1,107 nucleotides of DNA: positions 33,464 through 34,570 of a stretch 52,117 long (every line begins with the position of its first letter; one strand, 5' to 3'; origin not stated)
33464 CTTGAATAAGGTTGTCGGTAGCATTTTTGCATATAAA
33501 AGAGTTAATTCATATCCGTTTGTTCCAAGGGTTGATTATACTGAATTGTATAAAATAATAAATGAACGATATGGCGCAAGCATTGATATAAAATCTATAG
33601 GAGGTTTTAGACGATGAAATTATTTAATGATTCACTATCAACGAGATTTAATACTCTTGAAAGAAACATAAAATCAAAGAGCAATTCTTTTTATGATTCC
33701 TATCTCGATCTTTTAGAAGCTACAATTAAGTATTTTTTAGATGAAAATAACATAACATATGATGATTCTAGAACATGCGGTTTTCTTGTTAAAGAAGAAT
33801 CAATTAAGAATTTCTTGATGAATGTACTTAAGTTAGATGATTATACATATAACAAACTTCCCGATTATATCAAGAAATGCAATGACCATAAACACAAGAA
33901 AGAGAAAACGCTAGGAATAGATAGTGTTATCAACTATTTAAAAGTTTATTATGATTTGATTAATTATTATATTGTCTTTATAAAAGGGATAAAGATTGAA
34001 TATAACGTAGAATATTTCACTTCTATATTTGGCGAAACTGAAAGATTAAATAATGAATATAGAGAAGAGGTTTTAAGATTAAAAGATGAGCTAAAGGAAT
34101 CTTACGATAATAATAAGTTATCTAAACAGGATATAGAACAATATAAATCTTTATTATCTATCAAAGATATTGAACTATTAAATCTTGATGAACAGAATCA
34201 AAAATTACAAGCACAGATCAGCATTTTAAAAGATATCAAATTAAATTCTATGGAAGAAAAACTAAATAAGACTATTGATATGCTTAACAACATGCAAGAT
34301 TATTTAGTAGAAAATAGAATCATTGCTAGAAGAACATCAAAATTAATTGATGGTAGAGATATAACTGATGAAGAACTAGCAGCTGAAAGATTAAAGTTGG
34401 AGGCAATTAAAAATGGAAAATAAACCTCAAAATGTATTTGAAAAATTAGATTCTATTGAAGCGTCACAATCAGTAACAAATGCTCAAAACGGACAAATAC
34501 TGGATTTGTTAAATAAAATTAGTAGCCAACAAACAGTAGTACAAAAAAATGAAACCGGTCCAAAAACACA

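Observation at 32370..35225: Self-contained three-gene operon: DUF4238 protein + coiled-coil protein + multi-TM protein (candidate undescribed defence/abortive-infection-like system)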

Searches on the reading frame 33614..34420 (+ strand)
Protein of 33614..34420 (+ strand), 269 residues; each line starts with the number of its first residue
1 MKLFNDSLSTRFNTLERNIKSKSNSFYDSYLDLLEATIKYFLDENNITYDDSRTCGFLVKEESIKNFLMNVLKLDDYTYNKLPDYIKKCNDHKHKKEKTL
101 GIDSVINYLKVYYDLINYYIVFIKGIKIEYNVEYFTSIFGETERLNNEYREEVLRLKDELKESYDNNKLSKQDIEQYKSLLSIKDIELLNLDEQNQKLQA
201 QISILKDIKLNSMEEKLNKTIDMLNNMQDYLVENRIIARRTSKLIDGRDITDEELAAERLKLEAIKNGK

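Call 4: search_protein_families(library=pfam, proteins=[window:33614-34420:+], max_evalue=1)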
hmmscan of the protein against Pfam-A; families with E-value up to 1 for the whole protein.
window:33614-34420:+ (269 aa): 2 families
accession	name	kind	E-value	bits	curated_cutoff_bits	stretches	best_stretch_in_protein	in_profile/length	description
PF21733.3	Death_3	-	0.08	13.5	27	0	194-226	67-99/106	Death domain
PF19585.4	DUF6092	-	0.29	11.9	28.7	0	186-232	37-83/86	Family of unknown function (DUF6092)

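Call 5: search_protein_families(library=padloc, proteins=[window:33614-34420:+], max_evalue=1)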
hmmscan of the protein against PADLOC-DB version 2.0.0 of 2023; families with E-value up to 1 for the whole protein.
window:33614-34420:+ (269 aa): 0 families

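Call 6: search_protein_families(library=ncbifam, proteins=[window:33614-34420:+], max_evalue=1)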
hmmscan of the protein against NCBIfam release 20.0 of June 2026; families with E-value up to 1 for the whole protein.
window:33614-34420:+ (269 aa): 0 families

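Call 7: search_protein_families(library=phrogs, proteins=[window:33614-34420:+], max_evalue=1)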
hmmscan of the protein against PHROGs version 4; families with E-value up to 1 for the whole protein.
window:33614-34420:+ (269 aa): 4 families
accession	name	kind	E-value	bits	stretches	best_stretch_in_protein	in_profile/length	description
phrog_21845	-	tail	0.025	14.2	1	126-218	222-310/764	tail length tape measure protein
phrog_5213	-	unknown function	0.089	14.1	1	204-261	19-76/115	-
phrog_9405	-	unknown function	0.29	12.8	1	142-193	16-66/90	-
phrog_4745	-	DNA, RNA and nucleotide metabolism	0.32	11.8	0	203-239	4-40/107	DNA binding protein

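Call 15: find_homologous_proteins(query=window:33614-34420:+, max_evalue=0.001)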
Query window:33614-34420:+ (269 aa): 513 proteins with E <= 0.001 among 2534 candidates; the best 120 are listed.
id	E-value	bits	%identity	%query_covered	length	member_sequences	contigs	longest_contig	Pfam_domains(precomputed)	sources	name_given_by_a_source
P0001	9.1e-155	531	96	100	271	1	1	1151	-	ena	-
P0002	1.6e-154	531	94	100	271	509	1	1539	-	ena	-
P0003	4.5e-153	526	94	99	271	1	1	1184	-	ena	-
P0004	2.1e-151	520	92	100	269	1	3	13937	-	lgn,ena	-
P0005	4.3e-151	519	93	100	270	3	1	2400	-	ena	-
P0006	6.2e-151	519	94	100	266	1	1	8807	-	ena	-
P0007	4.0e-150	516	89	100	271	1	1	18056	-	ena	-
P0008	1.5e-149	514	91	100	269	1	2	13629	-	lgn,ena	-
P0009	2.7e-148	510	89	100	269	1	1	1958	-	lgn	-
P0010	6.9e-148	509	89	100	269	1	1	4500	-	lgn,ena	-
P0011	1.1e-147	508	88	100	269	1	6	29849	-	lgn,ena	-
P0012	1.7e-146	504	88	100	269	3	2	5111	-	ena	-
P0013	3.8e-146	503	90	100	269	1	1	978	-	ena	-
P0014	4.6e-146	503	89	100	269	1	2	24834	-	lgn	-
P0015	3.6e-145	500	90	100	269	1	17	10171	-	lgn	-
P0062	2.2e-133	461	80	100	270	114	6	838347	-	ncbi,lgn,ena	-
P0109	3.5e-124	431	74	100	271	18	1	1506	PF25972.1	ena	-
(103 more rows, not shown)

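Call 26: search_protein_representatives(protein=window:33614-34420:+)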
Query: 269 residues. Proteins with E-value up to 0.001 (for the whole library): 184; up to 1e-10: 137; up to 1e-30: 43. The best 150 are listed.
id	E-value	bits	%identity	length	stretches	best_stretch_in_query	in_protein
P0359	1.4e-86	306.5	61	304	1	1-238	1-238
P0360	2.8e-64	233.4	55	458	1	2-220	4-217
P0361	3.6e-64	233.1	56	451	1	2-226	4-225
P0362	7.8e-64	232.0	50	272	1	3-254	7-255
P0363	2.8e-63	230.1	51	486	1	2-239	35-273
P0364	4.1e-63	229.6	48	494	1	3-259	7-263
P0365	4.5e-62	226.2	53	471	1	3-231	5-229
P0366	5.9e-62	225.8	56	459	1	1-220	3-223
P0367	4.3e-58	213.2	46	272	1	4-249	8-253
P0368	1.7e-56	207.9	47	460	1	3-220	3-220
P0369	1.2e-55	205.2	45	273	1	2-259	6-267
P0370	1.8e-55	204.6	46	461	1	7-249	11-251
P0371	2.5e-55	204.1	81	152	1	123-269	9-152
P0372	1.6e-54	201.5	46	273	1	6-249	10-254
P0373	3.8e-54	200.2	42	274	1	3-269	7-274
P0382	7.3e-48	179.7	37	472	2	7-255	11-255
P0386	7.4e-47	176.4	39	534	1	5-249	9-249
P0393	1.4e-41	159.1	42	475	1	5-226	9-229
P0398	4.0e-35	138.0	48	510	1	6-224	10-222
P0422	2.3e-26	109.3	41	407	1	7-153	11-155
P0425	4.9e-26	108.2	32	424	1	5-233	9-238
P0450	7.5e-20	87.9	32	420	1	5-231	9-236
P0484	1.2e-13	67.6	31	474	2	5-230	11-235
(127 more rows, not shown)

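Call 32: search_solved_structures(query=A1, max_evalue=10, show_alignments=2)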
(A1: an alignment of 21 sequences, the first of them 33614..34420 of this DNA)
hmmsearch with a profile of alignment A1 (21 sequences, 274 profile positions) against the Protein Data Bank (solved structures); distinct sequences matched with E-value up to 10: 41.
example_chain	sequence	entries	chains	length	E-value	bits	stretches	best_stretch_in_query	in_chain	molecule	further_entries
8qox_B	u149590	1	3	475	0.0059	19.3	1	141-238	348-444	Conserved membrane protein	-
5aps_A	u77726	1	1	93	0.0062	19.2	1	149-210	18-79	GENERAL CONTROL PROTEIN GCN4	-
4yv3_A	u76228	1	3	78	0.036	16.7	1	148-213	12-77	Vimentin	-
3swk_A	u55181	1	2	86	0.039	16.6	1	147-213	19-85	Vimentin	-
2osz_A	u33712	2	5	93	0.041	16.5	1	138-212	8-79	Nucleoporin p58/p45 | Nucleoporin Nup58/Nup45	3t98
5whf_A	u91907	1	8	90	0.046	16.4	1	147-213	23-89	Vimentin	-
4jo9_B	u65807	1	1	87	0.053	16.2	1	138-212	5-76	Nucleoporin p58/p45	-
4jq5_A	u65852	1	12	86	0.053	16.2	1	138-212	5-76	Nucleoporin p58/p45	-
4jo7_E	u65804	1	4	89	0.057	16.1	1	138-212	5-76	Nucleoporin p58/p45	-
4leh_A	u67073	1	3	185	0.058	16.1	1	192-263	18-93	Bile acid 7-alpha dehydratase, BaiE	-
4ypc_A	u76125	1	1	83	0.062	16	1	148-213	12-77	Vimentin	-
5apq_A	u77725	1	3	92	0.089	15.4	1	149-210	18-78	GENERAL CONTROL PROTEIN GCN4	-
8dhi_A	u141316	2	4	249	0.14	14.8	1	168-219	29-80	TYR_PHOSPHATASE_2 domain-containing protein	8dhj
6mi3_A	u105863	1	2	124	0.18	14.5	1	147-212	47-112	NF-kB ESSENTIAL MODULATOR,NF-kappa-B essential modulator,NF-kB ESSENTIAL MODULATOR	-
6mi4_A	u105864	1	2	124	0.2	14.3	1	146-212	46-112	NF-kB ESSENTIAL MODULATOR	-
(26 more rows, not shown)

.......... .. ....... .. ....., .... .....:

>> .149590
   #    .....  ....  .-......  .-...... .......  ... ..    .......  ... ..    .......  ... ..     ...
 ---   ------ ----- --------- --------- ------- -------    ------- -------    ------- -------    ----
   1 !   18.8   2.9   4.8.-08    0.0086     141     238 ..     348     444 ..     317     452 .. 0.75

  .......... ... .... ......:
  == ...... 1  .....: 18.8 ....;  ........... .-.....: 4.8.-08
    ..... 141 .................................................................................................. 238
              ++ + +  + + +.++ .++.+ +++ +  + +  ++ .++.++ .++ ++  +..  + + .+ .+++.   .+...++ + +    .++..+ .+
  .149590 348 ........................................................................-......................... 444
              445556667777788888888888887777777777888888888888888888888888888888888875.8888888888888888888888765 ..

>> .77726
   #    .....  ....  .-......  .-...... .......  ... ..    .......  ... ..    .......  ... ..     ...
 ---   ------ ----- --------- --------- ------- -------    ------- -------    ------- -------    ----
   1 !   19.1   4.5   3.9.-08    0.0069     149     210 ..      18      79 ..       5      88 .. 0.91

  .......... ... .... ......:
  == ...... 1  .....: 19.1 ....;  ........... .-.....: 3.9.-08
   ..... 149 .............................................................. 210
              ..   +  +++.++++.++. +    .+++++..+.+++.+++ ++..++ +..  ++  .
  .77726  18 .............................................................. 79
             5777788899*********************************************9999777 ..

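Call 33: find_related_loci(query=A1, collection=genome_contigs, flank=7000)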
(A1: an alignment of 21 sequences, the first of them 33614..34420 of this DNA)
Query A1 (269 aa) in genome_contigs; peptide patterns used: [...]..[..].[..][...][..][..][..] (x = any residue, [..] = any of these).
97 stretches matched a pattern; 58 encode a relative of the query (tblastn E <= 1e-3); 58 distinct loci.
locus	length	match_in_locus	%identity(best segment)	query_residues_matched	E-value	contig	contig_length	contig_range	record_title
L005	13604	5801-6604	97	2-269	3e-168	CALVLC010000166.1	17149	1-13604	MAG: uncultured Bacilli bacterium isolate E22__bin81 genome assembly, contig: E22__k127_8462793, whole genome shotgun se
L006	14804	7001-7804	97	2-269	3e-168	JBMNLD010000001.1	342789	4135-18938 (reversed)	MAG: Christensenellales bacterium isolate SBF912LR0HQ0021 contig_31026, whole genome shotgun sequence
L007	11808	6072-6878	92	1-269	9e-160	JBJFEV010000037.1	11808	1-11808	MAG: Bacilli bacterium isolate PUUB49_bin.008 NODE_2063_length_11808_cov_5.703820, whole genome shotgun sequence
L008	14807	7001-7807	93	1-269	8e-162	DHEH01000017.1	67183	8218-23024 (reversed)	MAG TPA_asm: Bacillales bacterium UBA4855 UBA4855_contig_2332, whole genome shotgun sequence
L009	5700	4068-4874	86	1-269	3e-154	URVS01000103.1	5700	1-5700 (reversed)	uncultured Mollicutes bacterium isolate UMGS1395 genome assembly, contig: NODE_7421_length_5700_cov_2.556067, whole geno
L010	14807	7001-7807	86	1-269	4e-152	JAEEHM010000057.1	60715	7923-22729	MAG: Bacillota bacterium isolate Tb.RUG.122 k141_4879029_flag=0_multi=16.3901_len=60715, whole genome shotgun sequence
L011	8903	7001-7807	81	1-269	1e-142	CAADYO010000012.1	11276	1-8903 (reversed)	MAG TPA_asm: Bacilli bacterium, isolate HGM10849, WGS project CAADYO010000000 data, contig: ERS396355_17_k85_107684, who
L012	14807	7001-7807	76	1-269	2e-135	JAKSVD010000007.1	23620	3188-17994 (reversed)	MAG: Bacilli bacterium isolate Horse_feces350 MAG350_7, whole genome shotgun sequence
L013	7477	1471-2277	75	1-269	4e-133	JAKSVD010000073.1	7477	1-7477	MAG: Bacilli bacterium isolate Horse_feces350 MAG350_73, whole genome shotgun sequence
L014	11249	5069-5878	78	1-269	4e-129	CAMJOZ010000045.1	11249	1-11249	MAG: uncultured Bacillales bacterium isolate SRR12081300_bin.116_metaWRAP_v1.3_MAG genome assembly, contig: ERZ12289770.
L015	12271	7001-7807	74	1-269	1e-127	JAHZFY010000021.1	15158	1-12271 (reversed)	MAG: bacterium isolate HRGM_Genome_2996 HRGM_Genome_2996_21, whole genome shotgun sequence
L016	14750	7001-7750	76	1-250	3e-123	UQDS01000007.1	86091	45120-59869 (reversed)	uncultured Mollicutes bacterium isolate UMGS171 genome assembly, contig: NODE_235_length_86091_cov_5.913572, whole genom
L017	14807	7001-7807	71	1-269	4e-116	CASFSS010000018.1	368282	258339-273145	uncultured bacterium isolate SI.B16.metabat-bins.179 genome assembly, contig: SI.B16.metabat-bins.179.fa_k141_458828, wh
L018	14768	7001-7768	70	3-261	1e-112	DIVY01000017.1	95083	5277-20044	MAG TPA_asm: Bacillales bacterium UBA6120 UBA6120_contig_18857, whole genome shotgun sequence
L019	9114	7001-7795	56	1-265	8e-97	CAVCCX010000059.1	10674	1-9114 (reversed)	Bacteroides uniformis isolate H07666-L1_cleanbin_000019 genome assembly, contig: Spades_H07666-L1_contig_4598, whole gen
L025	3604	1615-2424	47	1-269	8e-67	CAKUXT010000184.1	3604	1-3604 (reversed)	MAG: uncultured Bacilli bacterium isolate REFINED_METABAT215_TOP10_CONTIGS_1500_ASSEMBLY_K77_MERGED__Hadza_MoBio_hadza-I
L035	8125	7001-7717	45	11-249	8e-61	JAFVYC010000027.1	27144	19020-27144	MAG: Clostridia bacterium isolate RGIG5500 Sheep_Colon.Co__c2515624, whole genome shotgun sequence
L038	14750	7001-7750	42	1-250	2e-59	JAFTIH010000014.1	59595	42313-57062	MAG: Clostridia bacterium isolate RGIG3844 Roe_deer_Cecum-1__c185962, whole genome shotgun sequence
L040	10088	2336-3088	43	8-261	1e-58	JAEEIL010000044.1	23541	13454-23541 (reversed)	MAG: Elusimicrobiaceae bacterium isolate Tb.RUG.145 k141_11570313_flag=0_multi=22.0054_len=23541, whole genome shotgun s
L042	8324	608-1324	45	11-249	1e-58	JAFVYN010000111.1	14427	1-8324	MAG: Clostridia bacterium isolate RGIG5511 Sheep_Colon.Co__c2124707, whole genome shotgun sequence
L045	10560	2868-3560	49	1-229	2e-58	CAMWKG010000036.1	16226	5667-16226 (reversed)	MAG TPA_asm: uncultured Mollicutes bacterium isolate SRR14411256_bin.9_metawrap_v1.3_MAG genome assembly, contig: NODE.4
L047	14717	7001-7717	45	11-249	5e-57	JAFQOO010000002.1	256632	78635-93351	MAG: Clostridia bacterium isolate RGIG2008 Goat_Colon-1__c112, whole genome shotgun sequence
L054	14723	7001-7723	39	8-252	1e-46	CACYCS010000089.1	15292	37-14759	MAG: uncultured Erysipelotrichaceae bacterium isolate RUG11821 genome assembly, contig: RUG11821_asm_89, whole genome sh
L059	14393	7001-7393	47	11-142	1e-32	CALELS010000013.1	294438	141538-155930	MAG TPA_asm: uncultured Bacillales bacterium isolate ERR833052_bin.36_CONCOCT_v1.1_MAG genome assembly, contig: ERZ80949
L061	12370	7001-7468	39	1-165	2e-30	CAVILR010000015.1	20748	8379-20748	Lachnospiraceae bacterium isolate H07676-L1_cleanbin_000045 genome assembly, contig: Spades_H07676-L1_contig_2090, whole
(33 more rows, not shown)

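Call 39: search_protein_families(library=pfam, proteins=[L018:5061-6929:+, L038:6065-6883:+, L059:5833-6963:+, L061:4336-6984:+, L035:4815-6713:+, L047:5837-6715:+, L005:6597-7865:+, L011:7800-8489:+, L054:6953-8455:+, P0364], max_evalue=0.01)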
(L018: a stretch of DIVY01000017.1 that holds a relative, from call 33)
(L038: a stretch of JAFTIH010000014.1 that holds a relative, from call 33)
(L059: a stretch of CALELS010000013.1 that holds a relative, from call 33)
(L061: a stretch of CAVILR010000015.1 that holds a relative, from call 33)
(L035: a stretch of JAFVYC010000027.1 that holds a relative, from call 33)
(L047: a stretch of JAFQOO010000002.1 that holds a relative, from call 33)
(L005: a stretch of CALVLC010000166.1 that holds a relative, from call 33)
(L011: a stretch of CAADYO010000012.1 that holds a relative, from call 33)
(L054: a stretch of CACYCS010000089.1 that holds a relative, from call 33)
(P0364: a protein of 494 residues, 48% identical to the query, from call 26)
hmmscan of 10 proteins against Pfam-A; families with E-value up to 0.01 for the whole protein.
L018:5061-6929:+ (623 aa): 10 families
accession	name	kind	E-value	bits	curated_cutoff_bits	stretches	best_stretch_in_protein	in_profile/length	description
PF09848.15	SLFN-g3_helicase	-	4.6e-86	289.7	24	1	265-608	1-354/354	Schlafen group 3, DNA/RNA helicase domain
PF13401.12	AAA_22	-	6.8e-07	30.1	27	1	263-349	3-99/130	AAA domain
PF04851.21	ResIII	-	7.4e-06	26.4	22.5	0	328-349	119-140/164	Type III restriction enzyme, res subunit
PF00004.35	AAA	-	8.1e-05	23.5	21.2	1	269-350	2-73/131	ATPase family associated with various cellular activities (AAA)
PF13604.12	AAA_30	-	0.00012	22.4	27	1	260-345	13-99/191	AAA domain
PF20720.3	nSTAND3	-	0.00023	21.4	27.2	1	263-295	15-46/155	Novel STAND NTPase 3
PF13245.12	AAA_19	-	0.0013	19.3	25.1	1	263-304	9-54/134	AAA domain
PF13173.12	AAA_14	-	0.0039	17.6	27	0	265-348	2-76/129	AAA domain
PF24883.2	NPHP3_N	-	0.0042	17.7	24.8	0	262-297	19-54/164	Nephrocystin 3, N-terminal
PF07728.20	AAA_5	-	0.0054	17.2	22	1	268-350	2-81/139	AAA domain (dynein-related subfamily)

L038:6065-6883:+ (273 aa): 1 family
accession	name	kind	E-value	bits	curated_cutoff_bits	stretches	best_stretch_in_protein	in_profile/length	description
PF03747.19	ADP_ribosyl_GH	-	4.8e-33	115.5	26.2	1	1-240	3-281/287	ADP-ribosylglycohydrolase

L059:5833-6963:+ (377 aa): 0 families

L061:4336-6984:+ (883 aa): 5 families
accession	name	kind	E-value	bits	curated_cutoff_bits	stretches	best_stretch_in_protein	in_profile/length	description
PF00176.29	SNF2-rel_dom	-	1.4e-18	67.5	24.9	1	379-612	27-251/290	SNF2-related domain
PF04851.21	ResIII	-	3.5e-10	40.5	22.5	1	378-526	32-162/164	Type III restriction enzyme, res subunit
PF00271.37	Helicase_C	-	7.6e-08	33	23.5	1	718-817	13-110/110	Helicase conserved C-terminal domain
PF13091.12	PLDc_2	-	0.00068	19.9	27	1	100-166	55-117/132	PLD-like domain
PF00270.35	DEAD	-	0.0032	17.7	26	0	378-527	23-161/167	DEAD/DEAH box helicase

L035:4815-6713:+ (633 aa): 0 families

L047:5837-6715:+ (293 aa): 9 families
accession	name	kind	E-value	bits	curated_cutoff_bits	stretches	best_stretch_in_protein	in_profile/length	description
PF01636.29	APH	-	1.7e-10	41.5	23.2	1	30-234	13-214/239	Phosphotransferase enzyme family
PF03109.22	ABC1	-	7.7e-09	35.5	22.9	1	57-113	119-177/244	ABC1 atypical kinase-like domain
PF03881.20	Fructosamin_kin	-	6.3e-08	32.6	22.4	1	15-252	18-250/288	Fructosamine kinase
PF01163.29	RIO1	-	5.4e-07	29.9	22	1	47-113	50-115/187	RIO domain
PF00069.31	Pkinase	-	3.3e-06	27.1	31.7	1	19-114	4-110/263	Protein kinase domain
PF02958.26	EcKL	-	7.3e-05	22.7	22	1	134-204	159-232/294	Ecdysteroid kinase-like family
PF07714.23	PK_Tyr_Ser-Thr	-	0.00022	21.1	23.1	1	19-93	4-90/258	Protein tyrosine and serine/threonine kinase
PF19250.5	DUF5898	-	0.0012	19.2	28.9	1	21-89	1-70/109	Family of unknown function (DUF5898)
PF01633.27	Choline_kinase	-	0.0052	16.6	29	1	53-213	42-187/300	Choline/ethanolamine kinase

L005:6597-7865:+ (423 aa): 0 families

L011:7800-8489:+ (230 aa): 0 families

L054:6953-8455:+ (501 aa): 0 families

P0364 (494 aa): 0 families

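Call 45: find_related_loci(query=A2, collection=viral_contigs, flank=7000)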
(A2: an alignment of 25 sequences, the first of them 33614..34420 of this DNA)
Query A2 (269 aa) in viral_contigs; peptide patterns used: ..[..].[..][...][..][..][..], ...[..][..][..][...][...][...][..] (x = any residue, [..] = any of these).
19 stretches matched a pattern, but none encodes a relative of the query by tblastn (E <= 1e-3).

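Call 47: predict_structure(alignment_id=A2)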
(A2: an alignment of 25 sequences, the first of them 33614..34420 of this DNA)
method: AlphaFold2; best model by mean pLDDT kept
length: 269 residues; sequences in the alignment: 25
mean_pLDDT: 87.7   pTM: 0.67
mean pLDDT of the five models: 87.7, 86.8, 85.8, 85.7, 85.3
residues with pLDDT >= 90: 115; 70-90: 148; 50-70: 6; < 50: 0
segments of 3 or more residues with pLDDT < 50: none
pLDDT, mean of each block of 10 residues (from residue 1): 87 94 91 94 92 89 92 90 88 74 92 93 90 93 91 90 84 86 76 89 91 86 85 85 84 84 76
secondary structure, 60 per line:
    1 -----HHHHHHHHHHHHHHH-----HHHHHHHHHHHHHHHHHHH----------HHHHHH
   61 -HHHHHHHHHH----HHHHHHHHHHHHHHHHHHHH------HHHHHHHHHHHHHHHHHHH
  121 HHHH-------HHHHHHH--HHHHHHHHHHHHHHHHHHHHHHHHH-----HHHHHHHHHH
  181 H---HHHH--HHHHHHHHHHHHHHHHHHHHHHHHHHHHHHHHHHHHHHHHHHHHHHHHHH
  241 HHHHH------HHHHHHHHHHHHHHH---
elements in order: H6-20 H26-44 H55-60 H62-71 H76-95 H102-124 H132-138 H141-165 H171-181 H185-188 H191-245 H252-266
